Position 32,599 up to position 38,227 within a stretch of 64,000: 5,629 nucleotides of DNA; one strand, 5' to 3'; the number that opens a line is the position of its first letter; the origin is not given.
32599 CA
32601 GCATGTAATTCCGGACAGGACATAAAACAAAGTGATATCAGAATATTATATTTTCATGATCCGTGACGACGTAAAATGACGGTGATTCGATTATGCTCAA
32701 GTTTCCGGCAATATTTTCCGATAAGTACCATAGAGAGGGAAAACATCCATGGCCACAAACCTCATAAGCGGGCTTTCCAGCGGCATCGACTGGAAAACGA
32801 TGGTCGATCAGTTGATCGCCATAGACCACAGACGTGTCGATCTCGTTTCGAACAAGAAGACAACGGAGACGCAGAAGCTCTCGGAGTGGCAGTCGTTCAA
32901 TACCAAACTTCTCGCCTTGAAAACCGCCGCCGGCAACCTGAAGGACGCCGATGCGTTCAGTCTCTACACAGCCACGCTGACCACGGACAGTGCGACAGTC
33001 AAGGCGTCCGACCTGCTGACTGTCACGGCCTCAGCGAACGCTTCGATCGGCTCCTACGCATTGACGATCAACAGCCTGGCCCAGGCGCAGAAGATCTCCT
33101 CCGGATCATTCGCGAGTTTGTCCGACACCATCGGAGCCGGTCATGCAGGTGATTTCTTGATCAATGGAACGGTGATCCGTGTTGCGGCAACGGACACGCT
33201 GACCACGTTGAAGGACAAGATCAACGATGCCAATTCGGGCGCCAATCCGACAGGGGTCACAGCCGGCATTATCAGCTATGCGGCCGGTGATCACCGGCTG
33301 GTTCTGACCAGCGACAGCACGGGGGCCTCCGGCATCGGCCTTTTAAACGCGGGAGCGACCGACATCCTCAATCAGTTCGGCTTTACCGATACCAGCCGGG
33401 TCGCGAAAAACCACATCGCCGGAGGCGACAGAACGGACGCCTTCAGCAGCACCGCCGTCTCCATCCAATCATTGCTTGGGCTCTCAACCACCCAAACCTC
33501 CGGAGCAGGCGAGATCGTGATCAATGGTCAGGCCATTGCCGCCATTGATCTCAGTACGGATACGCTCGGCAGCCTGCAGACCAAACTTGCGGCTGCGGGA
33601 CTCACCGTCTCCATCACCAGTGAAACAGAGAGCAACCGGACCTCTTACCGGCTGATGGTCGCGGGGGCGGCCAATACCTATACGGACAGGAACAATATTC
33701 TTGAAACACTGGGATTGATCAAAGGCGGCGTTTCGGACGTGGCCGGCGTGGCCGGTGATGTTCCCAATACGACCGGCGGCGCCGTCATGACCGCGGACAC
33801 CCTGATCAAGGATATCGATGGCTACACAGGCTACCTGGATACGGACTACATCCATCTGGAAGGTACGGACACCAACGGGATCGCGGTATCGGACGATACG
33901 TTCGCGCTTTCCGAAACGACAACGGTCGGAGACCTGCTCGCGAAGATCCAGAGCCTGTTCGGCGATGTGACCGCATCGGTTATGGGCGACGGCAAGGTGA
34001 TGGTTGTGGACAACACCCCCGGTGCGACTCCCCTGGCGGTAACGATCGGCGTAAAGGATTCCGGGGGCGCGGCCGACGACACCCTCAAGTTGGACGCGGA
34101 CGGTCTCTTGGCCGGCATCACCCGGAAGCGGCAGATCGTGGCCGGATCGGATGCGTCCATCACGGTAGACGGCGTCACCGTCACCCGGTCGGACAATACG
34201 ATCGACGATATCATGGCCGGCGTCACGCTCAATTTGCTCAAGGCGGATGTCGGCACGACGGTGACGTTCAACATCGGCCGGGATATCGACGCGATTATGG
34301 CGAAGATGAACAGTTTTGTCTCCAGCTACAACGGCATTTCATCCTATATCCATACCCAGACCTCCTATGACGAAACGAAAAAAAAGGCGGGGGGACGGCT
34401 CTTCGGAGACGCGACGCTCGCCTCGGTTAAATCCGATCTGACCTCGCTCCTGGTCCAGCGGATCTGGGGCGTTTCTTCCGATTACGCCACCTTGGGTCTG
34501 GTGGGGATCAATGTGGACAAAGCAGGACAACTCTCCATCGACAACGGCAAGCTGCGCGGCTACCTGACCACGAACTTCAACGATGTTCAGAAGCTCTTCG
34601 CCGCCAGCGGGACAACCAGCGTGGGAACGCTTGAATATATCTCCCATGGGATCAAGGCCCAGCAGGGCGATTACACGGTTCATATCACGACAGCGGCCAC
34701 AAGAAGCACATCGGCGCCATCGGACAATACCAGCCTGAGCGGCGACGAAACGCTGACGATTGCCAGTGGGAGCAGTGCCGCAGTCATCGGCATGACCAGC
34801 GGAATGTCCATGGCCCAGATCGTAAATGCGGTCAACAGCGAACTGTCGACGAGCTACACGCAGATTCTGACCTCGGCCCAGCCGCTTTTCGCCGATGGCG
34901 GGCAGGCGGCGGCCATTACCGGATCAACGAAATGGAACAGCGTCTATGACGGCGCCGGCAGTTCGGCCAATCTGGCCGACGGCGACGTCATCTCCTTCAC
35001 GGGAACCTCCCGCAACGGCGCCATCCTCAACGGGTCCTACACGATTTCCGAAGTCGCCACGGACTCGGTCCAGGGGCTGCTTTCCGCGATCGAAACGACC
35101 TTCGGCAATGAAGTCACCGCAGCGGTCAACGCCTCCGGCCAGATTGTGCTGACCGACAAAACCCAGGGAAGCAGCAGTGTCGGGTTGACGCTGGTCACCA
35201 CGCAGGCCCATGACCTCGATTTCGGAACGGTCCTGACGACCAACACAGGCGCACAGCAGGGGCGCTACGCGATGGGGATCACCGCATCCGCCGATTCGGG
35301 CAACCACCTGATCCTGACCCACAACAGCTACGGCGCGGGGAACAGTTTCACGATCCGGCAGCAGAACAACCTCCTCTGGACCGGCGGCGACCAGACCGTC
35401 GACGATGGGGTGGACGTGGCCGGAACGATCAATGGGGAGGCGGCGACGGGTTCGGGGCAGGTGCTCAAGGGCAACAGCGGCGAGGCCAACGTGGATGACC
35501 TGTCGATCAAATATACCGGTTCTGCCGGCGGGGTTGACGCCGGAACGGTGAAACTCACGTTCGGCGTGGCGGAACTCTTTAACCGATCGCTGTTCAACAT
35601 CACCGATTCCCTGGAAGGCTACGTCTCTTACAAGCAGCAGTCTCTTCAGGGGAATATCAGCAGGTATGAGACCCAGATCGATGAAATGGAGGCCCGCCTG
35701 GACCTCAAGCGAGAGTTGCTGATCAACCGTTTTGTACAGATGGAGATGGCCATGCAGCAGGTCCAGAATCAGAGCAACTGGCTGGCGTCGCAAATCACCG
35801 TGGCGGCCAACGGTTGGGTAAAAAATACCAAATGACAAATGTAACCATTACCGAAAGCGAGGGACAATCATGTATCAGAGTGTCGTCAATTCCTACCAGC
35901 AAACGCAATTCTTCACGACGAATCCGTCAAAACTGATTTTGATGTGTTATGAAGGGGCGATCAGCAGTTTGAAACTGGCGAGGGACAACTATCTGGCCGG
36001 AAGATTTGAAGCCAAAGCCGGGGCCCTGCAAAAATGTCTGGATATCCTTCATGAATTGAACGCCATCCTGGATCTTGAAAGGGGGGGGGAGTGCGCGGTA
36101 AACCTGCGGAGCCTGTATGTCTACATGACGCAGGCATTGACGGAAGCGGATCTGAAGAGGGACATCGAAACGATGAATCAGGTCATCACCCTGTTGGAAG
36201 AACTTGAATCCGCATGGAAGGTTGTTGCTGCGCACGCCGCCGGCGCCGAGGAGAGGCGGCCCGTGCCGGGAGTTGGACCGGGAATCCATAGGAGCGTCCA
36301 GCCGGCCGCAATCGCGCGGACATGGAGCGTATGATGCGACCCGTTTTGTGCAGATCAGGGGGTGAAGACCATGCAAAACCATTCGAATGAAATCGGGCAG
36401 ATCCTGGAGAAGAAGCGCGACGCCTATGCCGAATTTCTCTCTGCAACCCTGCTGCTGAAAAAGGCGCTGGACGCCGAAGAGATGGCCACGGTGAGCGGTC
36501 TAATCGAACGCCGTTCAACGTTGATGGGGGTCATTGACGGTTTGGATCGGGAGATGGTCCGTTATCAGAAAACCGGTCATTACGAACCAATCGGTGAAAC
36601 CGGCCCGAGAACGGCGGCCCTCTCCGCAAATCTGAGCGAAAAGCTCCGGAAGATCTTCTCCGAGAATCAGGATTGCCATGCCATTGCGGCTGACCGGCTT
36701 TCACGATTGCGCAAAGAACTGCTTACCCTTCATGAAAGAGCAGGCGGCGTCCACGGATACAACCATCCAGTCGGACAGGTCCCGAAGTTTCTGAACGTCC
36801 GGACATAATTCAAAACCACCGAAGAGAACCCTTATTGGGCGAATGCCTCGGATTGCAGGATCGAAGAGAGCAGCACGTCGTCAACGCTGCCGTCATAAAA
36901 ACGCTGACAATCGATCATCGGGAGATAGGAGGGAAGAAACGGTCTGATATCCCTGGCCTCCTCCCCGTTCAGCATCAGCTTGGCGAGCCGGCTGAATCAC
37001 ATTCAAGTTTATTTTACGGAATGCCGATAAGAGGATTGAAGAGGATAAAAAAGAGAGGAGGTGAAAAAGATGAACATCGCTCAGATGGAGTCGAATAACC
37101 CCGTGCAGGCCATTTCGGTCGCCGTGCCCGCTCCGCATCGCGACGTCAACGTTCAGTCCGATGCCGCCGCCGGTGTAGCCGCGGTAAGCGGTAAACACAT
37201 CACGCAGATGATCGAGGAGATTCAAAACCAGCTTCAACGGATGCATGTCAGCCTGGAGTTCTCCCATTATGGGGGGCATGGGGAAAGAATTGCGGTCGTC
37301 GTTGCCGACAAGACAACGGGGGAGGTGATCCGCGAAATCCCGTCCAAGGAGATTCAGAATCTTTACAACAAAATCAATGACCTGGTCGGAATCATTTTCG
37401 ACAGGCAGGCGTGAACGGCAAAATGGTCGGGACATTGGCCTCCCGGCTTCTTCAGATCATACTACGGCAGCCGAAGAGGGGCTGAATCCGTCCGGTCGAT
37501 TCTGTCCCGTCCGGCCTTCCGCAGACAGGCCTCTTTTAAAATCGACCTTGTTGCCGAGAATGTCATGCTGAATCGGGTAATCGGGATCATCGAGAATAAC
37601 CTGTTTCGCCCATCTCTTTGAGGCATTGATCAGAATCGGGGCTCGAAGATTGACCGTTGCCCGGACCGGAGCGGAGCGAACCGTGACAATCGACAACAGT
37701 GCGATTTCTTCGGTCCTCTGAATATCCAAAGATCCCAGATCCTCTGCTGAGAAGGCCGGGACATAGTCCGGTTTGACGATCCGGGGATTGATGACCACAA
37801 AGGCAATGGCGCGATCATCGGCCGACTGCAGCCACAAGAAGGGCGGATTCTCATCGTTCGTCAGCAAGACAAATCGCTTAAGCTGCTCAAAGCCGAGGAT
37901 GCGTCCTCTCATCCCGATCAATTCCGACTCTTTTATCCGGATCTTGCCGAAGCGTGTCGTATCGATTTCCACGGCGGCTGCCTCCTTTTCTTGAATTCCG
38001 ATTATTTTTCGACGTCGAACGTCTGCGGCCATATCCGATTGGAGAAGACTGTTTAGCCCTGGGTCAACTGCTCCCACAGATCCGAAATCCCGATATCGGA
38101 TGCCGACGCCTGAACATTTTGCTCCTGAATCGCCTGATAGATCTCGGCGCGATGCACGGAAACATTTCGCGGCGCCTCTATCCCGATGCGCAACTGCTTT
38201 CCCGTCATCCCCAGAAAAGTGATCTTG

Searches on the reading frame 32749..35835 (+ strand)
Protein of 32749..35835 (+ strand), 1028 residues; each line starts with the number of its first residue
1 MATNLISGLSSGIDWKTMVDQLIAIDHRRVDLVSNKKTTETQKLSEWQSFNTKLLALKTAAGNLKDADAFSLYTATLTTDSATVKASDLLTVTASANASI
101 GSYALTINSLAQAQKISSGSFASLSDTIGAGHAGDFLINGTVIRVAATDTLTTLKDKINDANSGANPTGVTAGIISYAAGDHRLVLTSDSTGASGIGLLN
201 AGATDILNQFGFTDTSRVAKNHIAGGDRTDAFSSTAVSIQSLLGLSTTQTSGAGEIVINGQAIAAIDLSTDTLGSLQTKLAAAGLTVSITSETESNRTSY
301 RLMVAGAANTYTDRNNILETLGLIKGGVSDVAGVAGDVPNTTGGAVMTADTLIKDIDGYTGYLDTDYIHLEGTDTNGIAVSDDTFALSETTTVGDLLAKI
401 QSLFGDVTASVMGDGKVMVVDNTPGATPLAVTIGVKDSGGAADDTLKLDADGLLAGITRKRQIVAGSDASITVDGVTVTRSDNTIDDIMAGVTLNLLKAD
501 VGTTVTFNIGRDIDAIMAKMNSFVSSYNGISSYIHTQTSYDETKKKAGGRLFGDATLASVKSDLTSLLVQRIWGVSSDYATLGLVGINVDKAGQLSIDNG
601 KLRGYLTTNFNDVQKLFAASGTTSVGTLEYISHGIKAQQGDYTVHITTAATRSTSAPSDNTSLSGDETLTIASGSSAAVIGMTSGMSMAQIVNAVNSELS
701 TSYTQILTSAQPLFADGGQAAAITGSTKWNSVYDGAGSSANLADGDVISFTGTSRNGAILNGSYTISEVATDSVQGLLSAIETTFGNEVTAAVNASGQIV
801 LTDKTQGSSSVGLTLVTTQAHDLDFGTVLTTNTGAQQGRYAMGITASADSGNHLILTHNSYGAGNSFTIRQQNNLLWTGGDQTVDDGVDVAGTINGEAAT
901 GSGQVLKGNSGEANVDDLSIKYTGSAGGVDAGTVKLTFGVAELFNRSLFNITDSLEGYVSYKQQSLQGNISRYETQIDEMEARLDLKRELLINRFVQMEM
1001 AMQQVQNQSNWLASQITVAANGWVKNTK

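Call 5: search_protein_families(library=pfam, proteins=[window:32749-35835:+], max_evalue=0.01)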
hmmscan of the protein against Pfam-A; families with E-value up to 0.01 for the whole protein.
window:32749-35835:+ (1028 aa): 3 families
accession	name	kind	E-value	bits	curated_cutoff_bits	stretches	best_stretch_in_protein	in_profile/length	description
PF07195.17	FliD_C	-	3.1e-41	141.8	25.4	2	466-650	1-184/236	Flagellar hook-associated protein 2 C-terminus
PF02465.23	FliD_N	-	1.2e-19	71.2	24.8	1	11-114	1-97/97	Flagellar hook-associated protein 2 N-terminus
PF07196.18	Flagellin_IN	-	0.0053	17.3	22.7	1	141-189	13-54/55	Flagellin hook IN motif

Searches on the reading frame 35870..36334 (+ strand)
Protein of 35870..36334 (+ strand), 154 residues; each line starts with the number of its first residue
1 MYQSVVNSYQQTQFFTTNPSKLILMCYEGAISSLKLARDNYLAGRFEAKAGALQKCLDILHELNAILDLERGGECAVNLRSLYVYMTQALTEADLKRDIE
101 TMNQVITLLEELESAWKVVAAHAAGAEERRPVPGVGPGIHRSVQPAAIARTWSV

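Call 5: search_protein_families(library=pfam, proteins=[window:35870-36334:+], max_evalue=0.01)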
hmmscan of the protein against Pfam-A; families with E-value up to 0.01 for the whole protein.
window:35870-36334:+ (154 aa): 1 family
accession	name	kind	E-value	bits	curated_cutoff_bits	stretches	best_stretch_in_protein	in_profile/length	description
PF02561.19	FliS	-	7.8e-35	120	26.7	1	7-119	2-114/115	Flagellar protein FliS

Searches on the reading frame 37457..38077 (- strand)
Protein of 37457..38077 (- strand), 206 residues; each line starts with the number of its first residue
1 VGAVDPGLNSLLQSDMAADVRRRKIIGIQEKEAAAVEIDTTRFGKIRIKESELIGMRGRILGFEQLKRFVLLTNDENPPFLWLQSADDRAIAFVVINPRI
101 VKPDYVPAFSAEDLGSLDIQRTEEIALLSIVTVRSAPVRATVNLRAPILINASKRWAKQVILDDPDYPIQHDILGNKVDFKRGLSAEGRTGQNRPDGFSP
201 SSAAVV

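Call 6: search_protein_families(library=pfam, proteins=[window:37457-38077:-], max_evalue=0.0001)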
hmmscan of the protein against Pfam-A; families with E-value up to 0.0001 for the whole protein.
window:37457-38077:- (206 aa): 1 family
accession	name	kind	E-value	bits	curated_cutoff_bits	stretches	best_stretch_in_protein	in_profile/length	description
PF02623.20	FliW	-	2.5e-37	127.8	25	1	57-173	4-122/122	FliW protein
